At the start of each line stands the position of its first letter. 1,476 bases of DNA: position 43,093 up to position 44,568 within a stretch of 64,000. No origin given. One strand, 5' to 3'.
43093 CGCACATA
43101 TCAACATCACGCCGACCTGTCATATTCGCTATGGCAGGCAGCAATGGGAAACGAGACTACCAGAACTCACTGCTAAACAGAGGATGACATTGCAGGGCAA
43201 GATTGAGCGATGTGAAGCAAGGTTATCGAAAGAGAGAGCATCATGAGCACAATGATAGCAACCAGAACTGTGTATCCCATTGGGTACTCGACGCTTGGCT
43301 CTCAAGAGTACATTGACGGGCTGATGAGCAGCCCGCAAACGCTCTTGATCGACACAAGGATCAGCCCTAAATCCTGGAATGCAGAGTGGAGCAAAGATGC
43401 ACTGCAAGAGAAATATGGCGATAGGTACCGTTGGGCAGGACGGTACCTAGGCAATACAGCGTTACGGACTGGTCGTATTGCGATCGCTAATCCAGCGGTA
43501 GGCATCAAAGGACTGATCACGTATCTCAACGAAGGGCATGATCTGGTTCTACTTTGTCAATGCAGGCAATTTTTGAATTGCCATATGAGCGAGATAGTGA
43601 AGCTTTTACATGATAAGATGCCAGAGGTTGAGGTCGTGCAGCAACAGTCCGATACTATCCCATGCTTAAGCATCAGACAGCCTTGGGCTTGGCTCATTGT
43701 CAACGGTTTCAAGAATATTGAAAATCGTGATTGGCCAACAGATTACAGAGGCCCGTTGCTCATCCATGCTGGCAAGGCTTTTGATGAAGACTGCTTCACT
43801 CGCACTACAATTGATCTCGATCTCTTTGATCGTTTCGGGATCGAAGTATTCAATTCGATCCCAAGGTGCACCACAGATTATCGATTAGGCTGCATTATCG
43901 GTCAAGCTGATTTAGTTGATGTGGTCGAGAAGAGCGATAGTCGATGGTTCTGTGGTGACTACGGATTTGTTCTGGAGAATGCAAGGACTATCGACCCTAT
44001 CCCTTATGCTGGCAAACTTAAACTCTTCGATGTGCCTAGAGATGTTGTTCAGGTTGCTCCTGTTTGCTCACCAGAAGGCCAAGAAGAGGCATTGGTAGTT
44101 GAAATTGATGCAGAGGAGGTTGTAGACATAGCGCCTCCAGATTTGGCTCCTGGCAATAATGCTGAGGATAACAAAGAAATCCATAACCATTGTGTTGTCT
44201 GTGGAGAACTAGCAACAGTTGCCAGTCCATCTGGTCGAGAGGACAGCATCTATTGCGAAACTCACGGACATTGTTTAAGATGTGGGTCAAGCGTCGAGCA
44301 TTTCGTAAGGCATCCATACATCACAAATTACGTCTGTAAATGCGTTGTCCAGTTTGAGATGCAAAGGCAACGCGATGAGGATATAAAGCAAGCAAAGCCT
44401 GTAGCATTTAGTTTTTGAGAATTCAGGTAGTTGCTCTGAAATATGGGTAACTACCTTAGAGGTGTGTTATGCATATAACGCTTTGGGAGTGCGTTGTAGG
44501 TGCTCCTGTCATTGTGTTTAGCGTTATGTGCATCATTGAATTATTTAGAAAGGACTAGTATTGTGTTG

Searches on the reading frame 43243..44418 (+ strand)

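Call 45: search_protein_families(library=phrogs, proteins=[window:43243-44418:+], max_evalue=0.00001)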
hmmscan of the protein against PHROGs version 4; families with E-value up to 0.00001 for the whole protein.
window:43243-44418:+ (391 aa): 1 family
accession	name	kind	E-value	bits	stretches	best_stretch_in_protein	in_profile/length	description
phrog_3193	-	unknown function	1.5e-43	150.2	1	129-273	75-215/269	-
